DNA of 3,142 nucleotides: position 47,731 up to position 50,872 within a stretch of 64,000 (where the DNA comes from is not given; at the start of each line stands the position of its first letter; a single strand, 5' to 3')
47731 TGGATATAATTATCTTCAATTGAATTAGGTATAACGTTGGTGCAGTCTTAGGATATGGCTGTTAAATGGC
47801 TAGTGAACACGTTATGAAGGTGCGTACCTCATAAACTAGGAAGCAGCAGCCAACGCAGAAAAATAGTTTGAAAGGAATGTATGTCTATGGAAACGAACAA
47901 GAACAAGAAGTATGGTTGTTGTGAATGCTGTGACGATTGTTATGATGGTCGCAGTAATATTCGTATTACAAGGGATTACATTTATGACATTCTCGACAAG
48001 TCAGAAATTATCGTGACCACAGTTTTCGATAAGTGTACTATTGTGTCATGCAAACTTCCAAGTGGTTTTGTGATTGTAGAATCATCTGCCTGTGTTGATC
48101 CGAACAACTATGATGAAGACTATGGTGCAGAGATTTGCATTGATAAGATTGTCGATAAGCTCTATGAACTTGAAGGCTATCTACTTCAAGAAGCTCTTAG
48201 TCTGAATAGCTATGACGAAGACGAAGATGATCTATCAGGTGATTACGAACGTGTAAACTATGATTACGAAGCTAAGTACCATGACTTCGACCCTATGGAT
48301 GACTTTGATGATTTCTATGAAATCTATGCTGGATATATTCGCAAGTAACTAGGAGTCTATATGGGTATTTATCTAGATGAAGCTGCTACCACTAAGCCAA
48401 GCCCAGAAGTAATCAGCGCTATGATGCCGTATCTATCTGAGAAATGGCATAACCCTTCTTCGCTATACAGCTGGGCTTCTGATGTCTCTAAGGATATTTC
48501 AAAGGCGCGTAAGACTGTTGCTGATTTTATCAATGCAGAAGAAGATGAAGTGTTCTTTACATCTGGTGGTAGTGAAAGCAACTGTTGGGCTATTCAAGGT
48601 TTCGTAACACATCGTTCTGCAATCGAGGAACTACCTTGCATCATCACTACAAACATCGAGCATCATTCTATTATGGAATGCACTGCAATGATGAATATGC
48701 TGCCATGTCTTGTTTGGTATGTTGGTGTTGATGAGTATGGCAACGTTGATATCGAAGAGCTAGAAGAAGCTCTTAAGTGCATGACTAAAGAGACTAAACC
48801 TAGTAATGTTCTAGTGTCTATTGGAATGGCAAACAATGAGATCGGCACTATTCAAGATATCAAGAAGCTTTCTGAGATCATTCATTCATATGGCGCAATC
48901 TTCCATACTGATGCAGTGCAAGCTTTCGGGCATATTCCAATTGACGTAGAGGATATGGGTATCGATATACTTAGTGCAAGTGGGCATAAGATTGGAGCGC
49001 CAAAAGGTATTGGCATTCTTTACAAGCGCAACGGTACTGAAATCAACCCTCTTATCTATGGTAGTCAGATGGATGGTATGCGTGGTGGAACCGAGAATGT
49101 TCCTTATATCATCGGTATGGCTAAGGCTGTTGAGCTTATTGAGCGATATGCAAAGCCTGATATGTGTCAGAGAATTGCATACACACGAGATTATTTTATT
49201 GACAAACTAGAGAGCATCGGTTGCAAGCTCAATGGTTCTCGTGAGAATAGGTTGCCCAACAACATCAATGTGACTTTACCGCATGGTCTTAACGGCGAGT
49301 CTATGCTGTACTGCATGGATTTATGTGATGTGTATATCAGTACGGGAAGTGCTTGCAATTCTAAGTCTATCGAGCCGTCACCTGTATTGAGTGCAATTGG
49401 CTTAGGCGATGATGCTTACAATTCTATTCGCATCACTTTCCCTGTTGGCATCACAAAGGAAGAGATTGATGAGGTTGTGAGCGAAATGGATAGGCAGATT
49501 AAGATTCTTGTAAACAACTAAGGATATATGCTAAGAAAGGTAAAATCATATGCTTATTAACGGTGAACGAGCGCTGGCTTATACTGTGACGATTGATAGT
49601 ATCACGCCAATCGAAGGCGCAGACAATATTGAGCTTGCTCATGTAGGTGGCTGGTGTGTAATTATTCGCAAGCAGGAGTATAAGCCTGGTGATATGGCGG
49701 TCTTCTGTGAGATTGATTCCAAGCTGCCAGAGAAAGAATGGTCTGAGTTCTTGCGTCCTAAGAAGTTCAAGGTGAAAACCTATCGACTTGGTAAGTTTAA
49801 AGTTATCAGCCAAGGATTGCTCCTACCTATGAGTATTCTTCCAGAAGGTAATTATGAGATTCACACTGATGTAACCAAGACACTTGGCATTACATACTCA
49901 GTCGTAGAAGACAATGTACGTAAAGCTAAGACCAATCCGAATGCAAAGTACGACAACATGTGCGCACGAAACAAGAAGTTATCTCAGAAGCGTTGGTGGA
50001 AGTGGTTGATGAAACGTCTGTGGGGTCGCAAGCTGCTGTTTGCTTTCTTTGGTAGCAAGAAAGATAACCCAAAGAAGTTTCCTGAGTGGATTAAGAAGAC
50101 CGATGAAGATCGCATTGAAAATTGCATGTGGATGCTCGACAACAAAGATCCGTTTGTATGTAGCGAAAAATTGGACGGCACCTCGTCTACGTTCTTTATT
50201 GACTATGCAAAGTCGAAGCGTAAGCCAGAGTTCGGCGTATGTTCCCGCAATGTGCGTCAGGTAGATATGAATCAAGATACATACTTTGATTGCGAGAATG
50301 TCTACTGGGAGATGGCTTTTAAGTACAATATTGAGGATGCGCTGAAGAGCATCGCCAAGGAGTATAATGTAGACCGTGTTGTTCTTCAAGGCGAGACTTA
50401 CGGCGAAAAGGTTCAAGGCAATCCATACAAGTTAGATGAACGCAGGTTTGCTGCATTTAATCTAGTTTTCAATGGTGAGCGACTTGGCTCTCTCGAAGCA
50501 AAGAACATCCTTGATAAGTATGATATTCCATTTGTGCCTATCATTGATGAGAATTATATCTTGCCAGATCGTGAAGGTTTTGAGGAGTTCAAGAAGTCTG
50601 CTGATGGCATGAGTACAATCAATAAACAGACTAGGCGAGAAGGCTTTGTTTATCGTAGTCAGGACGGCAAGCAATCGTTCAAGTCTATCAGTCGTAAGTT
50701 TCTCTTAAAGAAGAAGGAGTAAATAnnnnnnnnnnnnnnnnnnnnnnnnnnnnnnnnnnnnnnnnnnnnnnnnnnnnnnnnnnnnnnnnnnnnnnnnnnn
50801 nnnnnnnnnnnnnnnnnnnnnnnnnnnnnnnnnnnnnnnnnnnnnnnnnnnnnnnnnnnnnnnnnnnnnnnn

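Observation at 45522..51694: tRNA cluster followed by an RNA ligase and a kinase/HD-phosphoesterase: RNA-repair (anti-anticodon-nuclease) cassette with a non-T4 healing enzyme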

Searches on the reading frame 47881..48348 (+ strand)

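Call 3: search_protein_families(library=pfam, proteins=[window:47881-48348:+], max_evalue=0.01)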
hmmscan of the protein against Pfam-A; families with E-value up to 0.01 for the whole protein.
window:47881-48348:+ (155 aa): 1 family
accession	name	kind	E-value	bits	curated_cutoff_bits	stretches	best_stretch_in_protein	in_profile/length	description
PF13876.11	Phage_gp49_66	-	5.3e-20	72.1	27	1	29-106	1-82/82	Phage protein (N4 Gp49/phage Sf6 gene 66) family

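Call 4: search_protein_families(library=phrogs, proteins=[window:47881-48348:+], max_evalue=0.001)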
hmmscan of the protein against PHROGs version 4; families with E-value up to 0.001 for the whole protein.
window:47881-48348:+ (155 aa): 5 families
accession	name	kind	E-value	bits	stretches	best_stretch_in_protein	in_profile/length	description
phrog_322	-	unknown function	6.1e-24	86.7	1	24-117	20-114/239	-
phrog_9467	-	unknown function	3.6e-20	73.3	1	27-106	74-151/155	-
phrog_3934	-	unknown function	2.4e-12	47.8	1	24-114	19-108/336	-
phrog_16684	-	unknown function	1.5e-08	35.6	1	59-107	28-76/78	-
phrog_4435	-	unknown function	1.3e-07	32.7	1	56-115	37-99/252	-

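Call 98: search_protein_families(library=padloc, proteins=[window:47881-48348:+], max_evalue=0.001)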
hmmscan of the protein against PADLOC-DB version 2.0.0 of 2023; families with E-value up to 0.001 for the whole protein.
window:47881-48348:+ (155 aa): 0 families

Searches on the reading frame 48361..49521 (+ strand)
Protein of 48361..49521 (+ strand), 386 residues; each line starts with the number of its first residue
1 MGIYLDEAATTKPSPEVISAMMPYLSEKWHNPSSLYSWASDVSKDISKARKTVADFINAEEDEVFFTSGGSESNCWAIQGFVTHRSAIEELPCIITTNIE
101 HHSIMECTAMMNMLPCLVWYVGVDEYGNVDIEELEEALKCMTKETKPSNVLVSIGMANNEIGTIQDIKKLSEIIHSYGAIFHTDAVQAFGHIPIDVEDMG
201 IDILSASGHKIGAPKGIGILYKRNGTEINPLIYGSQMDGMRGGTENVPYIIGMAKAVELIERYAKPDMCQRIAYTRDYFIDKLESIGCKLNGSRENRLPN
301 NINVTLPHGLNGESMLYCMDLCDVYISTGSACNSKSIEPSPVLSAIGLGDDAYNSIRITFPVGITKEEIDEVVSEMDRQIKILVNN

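Call 3: search_protein_families(library=pfam, proteins=[window:48361-49521:+], max_evalue=0.01)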
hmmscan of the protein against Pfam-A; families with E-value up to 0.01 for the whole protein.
window:48361-49521:+ (386 aa): 3 families
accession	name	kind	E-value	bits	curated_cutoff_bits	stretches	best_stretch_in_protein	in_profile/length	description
PF00266.25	Aminotran_5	-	2.6e-70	237.7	21.5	1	3-371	1-370/371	Aminotransferase class-V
PF00155.27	Aminotran_1_2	-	8.1e-05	22.4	19.7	0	48-182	46-183/361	Aminotransferase class I and II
PF01212.27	Beta_elim_lyase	-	0.00011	22.1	27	1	45-189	33-176/288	Beta-eliminating lyase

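Call 4: search_protein_families(library=phrogs, proteins=[window:48361-49521:+], max_evalue=0.001)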
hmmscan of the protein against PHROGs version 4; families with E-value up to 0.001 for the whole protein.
window:48361-49521:+ (386 aa): 1 family
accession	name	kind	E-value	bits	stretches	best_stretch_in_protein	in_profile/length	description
phrog_12787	-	unknown function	3.3e-101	340.2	1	3-383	7-382/387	-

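Call 10: search_protein_families(library=ncbifam, proteins=[window:48361-49521:+], max_evalue=1)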
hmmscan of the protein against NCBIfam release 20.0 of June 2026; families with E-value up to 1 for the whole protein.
window:48361-49521:+ (386 aa): 37 families (the best 25 are shown)
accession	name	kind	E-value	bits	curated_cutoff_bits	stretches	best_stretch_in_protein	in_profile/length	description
TIGR03402.1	FeS_nifS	equivalog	4.8e-115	384.3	530.75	1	3-381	1-371/379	cysteine desulfurase NifS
NF010611.0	PRK14012.1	equivalog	1.8e-84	284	548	1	2-383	6-382/406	IscS subfamily cysteine desulfurase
TIGR03403.1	nifS_epsilon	equivalog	3.3e-83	279.6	587.7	1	3-381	1-374/382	NifS family cysteine desulfurase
TIGR03235.1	DNA_S_dndA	equivalog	1e-82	278.3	480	1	4-358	1-351/353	cysteine desulfurase DndA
TIGR02006.1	IscS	equivalog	5.3e-82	276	643.2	1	2-382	4-377/402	IscS subfamily cysteine desulfurase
NF002806.0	PRK02948.1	subfamily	6.6e-76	255.7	304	1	3-378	2-370/381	IscS subfamily cysteine desulfurase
TIGR01979.1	sufS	subfamily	1e-42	146.4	475.1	1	3-382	20-401/403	SufS family cysteine desulfurase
TIGR01977.1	am_tr_V_EF2568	hypoth_equivalog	1.1e-33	116.8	377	1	3-235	1-225/376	cysteine desulfurase family protein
NF041166.1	f2_encap_cargo1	exception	2.6e-28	99.5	800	1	3-224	247-462/623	family 2A encapsulin nanocompartment cargo protein cysteine desulfurase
NF008126.0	PRK10874.1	equivalog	2e-25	89.8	607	1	2-224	20-236/401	cysteine desulfurase CsdA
TIGR03392.1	FeS_syn_CsdA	equivalog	2.3e-23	83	493.6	1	2-223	17-232/398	cysteine desulfurase CsdA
NF040779.1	Sec_lyase_SclA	exception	7.7e-23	81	525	1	3-235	1-226/378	selenocysteine lyase SclA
TIGR01976.1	am_tr_V_VC1184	hypoth_equivalog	8.6e-23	81.3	352.35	1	3-227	20-236/401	cysteine desulfurase-like protein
NF006791.0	PRK09295.1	equivalog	2.9e-22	79.3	661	1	3-225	25-241/406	cysteine desulfurase SufS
TIGR03812.1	tyr_de_CO2_Arch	equivalog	4.5e-13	48.8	299.4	1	48-192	63-196/375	tyrosine decarboxylase MfnA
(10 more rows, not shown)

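Call 98: search_protein_families(library=padloc, proteins=[window:48361-49521:+], max_evalue=0.001)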
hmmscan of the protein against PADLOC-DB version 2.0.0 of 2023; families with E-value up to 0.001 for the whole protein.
window:48361-49521:+ (386 aa): 2 families
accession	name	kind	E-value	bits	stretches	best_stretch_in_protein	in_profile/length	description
PDLC02759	SspA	-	5.7e-116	385.9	1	4-381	1-371/374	SspA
PDLC02657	DndA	-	1.1e-115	384.9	1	3-377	1-369/372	DndA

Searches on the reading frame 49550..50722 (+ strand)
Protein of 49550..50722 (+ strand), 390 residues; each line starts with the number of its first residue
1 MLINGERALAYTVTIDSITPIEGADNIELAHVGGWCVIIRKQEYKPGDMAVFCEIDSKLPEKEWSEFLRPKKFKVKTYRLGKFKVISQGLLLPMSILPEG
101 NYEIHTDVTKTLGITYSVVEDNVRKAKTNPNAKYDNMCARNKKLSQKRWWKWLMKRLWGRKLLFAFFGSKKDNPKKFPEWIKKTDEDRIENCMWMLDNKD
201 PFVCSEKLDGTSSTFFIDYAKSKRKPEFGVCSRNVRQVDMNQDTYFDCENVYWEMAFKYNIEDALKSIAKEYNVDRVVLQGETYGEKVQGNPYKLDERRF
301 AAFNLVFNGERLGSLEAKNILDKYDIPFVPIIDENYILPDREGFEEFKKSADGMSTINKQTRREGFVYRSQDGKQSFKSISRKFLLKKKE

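Call 3: search_protein_families(library=pfam, proteins=[window:49550-50722:+], max_evalue=0.01)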
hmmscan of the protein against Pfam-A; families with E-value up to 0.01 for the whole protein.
window:49550-50722:+ (390 aa): 2 families
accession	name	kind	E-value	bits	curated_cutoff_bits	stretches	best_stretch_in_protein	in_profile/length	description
PF21189.3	PHA02142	-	1.2e-21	77.4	27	1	14-94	6-92/92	PHA02142 OB-fold domain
PF09414.15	RNA_ligase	-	1.8e-17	64.5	27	1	201-379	2-170/171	RNA ligase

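Call 4: search_protein_families(library=phrogs, proteins=[window:49550-50722:+], max_evalue=0.001)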
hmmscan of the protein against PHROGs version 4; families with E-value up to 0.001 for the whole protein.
window:49550-50722:+ (390 aa): 2 families
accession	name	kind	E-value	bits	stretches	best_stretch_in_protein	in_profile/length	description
phrog_968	-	DNA, RNA and nucleotide metabolism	3.5e-59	201.7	1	3-389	4-393/398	RNA ligase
phrog_548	-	DNA, RNA and nucleotide metabolism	7.1e-09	36.3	1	176-389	5-238/341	RNA ligase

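Call 6: search_solved_structures(query=window:49550-50722:+, max_evalue=1, show_alignments=3)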
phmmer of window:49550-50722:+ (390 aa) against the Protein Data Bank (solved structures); distinct sequences matched with E-value up to 1: 9.
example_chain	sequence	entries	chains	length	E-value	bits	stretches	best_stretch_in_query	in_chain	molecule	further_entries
5cot_A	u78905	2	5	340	3.1e-34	122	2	176-389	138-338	Naegleria gruberi RNA ligase | RNA ligase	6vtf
6vt5_A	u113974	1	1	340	9.9e-34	120.4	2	176-389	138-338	RNA Ligase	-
6vt0_A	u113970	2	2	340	2e-33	119.3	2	176-389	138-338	RNA Ligase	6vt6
5cou_A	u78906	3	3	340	2e-33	119.3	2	176-389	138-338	Naegleria gruberi RNA ligase | RNA ligase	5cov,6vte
6vt3_A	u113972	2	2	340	2e-33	119.3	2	176-389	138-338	RNA Ligase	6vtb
6vt9_A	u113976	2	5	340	2e-33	119.3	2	176-389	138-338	RNA ligase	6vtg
6vt8_A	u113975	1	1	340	2e-33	119.3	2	176-389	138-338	RNA Ligase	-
6vt4_A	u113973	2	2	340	2.1e-33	119.3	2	176-389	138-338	RNA Ligase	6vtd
6vt1_A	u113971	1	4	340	3.7e-33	118.4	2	176-389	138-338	RNA Ligase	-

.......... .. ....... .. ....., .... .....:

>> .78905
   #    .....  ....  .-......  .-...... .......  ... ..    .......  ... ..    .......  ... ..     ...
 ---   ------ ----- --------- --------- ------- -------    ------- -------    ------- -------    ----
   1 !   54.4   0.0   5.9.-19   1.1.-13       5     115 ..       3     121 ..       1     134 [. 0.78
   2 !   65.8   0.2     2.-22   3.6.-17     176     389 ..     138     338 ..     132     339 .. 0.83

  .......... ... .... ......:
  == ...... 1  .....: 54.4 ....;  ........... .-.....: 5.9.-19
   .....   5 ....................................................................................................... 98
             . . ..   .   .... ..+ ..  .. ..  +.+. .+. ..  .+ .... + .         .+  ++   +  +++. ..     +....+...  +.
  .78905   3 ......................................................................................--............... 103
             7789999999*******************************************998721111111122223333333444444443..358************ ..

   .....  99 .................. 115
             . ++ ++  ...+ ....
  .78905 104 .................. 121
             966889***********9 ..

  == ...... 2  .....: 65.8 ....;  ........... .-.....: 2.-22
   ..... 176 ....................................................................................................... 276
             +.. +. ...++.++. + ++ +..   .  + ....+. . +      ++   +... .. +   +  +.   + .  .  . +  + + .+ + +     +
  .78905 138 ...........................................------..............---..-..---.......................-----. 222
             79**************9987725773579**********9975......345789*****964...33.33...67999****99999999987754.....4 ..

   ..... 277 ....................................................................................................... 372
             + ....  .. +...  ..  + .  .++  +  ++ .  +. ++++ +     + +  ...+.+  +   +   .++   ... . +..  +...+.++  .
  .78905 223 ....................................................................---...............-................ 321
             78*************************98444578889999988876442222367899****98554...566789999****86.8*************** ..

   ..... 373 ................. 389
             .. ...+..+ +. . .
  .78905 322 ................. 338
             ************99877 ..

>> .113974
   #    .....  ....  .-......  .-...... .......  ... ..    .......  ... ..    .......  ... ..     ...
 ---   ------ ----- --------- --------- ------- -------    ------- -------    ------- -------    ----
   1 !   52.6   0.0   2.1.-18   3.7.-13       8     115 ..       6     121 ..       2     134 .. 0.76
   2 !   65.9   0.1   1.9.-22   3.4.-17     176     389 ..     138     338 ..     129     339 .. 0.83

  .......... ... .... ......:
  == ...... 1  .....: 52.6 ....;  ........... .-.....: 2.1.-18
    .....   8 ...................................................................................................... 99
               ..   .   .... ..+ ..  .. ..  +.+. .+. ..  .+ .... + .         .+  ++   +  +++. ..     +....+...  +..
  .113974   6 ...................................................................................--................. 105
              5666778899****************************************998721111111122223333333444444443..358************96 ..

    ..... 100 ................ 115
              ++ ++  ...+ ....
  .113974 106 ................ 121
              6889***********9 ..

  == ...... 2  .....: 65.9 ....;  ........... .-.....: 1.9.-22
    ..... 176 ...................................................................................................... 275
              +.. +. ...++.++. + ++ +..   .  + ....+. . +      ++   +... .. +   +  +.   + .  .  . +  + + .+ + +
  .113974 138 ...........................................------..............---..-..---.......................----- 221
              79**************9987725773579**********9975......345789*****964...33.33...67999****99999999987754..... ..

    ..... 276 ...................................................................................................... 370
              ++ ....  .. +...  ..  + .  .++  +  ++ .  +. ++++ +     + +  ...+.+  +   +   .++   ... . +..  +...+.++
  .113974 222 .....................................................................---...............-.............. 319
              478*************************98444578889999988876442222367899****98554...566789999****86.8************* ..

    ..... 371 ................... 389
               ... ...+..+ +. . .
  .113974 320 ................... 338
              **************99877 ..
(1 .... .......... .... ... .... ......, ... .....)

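Call 10: search_protein_families(library=ncbifam, proteins=[window:49550-50722:+], max_evalue=1)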
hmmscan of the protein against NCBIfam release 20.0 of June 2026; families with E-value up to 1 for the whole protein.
window:49550-50722:+ (390 aa): 1 family
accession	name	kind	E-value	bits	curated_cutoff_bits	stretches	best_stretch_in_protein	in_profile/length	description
TIGR02306.1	RNA_lig_DRB0094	equivalog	3.4e-32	111.7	151.15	2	175-387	134-341/341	RNA ligase (ATP)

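Call 26: search_dna_similar(query=window:49550-50722:+, collection=phages, mode=protein, max_rows=40, max_evalue=0.001)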
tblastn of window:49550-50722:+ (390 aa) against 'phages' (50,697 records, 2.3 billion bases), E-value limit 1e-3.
Records with a match: 332; places in all: 332; records where one place covers at least 80% of the query: 269.
Best place of each record, by identity: <60% 332.
By first word of the organism name: Pseudomonas 219; Aeromonas 44; Erwinia 10; Sinorhizobium 7; Burkholderia 5; Ralstonia 5; Xanthomonas 4; Salmonella 4; Yersinia 4; Microbacterium 3; and 16 more.
By host as written in the record: Pseudomonas aeruginosa 75; Pseudomonas aeruginosa PAO1 26; - 19; Pseudomonas aeruginosa PAK 14; Aeromonas salmonicida 13; Aeromonas hydrophila BIOTECH 10089 11; Pseudomonas sp. 9; Pseudomonas syringae pv. porri LMG 28495 8; and 94 more.
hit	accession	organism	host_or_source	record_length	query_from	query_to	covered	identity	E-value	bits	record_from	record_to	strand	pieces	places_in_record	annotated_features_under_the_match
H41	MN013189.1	Microcystis phage Mic1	Cyanobacteria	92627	7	390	98%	32.8%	2e-41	161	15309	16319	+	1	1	RNA ligase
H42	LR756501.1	uncultured phage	metagenomic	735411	7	390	98%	32.1%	6e-40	157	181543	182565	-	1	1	record has no annotation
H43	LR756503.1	uncultured phage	metagenomic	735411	7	390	98%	32.1%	6e-40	157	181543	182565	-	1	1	record has no annotation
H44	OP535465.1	Synechococcus phage S-CREM1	Synechococcus sp. CB0101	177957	7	390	98%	32.1%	2e-37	149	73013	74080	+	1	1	RNA ligase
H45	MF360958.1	Salicola phage SCTP-2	Salicola sp. PV4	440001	7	390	98%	30.3%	8e-29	124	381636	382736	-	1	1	464: putative RNA ligase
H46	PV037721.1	Pseudomonas phage Bitten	Pseudomonas protegens ERG2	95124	6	389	98%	30.0%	1e-28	124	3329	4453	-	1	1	RNA ligase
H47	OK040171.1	Pseudomonas phage PHB09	Pseudomonas syringae pv. actinidiae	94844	6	389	98%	30.0%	2e-23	108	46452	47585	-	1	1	hypothetical protein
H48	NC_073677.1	Pseudomonas phage PHB09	Pseudomonas syringae pv. actinidiae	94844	6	389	98%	30.0%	2e-23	108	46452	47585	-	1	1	hypothetical protein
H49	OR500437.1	Pseudomonas phage vB_PF_Y1-MI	Pseudomonas fluorescens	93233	2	386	99%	29.8%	7e-28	121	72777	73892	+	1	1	RNA ligase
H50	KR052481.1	Sinorhizobium phage phiM19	Sinorhizobium meliloti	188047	7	390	98%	29.8%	3e-24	110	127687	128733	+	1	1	2'-5' RNA ligase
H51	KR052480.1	Sinorhizobium phage phiM7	Sinorhizobium meliloti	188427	7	390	98%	29.8%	3e-24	110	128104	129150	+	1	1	RNA ligase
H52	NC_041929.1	Sinorhizobium phage phiM7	Sinorhizobium meliloti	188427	7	390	98%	29.8%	3e-24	110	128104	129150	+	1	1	RNA ligase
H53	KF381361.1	Sinorhizobium phage phiM12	Sinorhizobium meliloti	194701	7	390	98%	29.8%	3e-24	110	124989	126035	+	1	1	putative RNA ligase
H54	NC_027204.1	Sinorhizobium phage phiM12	Sinorhizobium meliloti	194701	7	390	98%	29.8%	3e-24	110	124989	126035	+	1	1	RNA ligase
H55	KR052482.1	Sinorhizobium phage phiN3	Sinorhizobium meliloti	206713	7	390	98%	29.8%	3e-24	110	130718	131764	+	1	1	RNA ligase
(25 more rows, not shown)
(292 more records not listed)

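Call 98: search_protein_families(library=padloc, proteins=[window:49550-50722:+], max_evalue=0.001)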
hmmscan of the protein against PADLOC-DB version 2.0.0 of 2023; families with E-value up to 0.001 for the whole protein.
window:49550-50722:+ (390 aa): 0 families
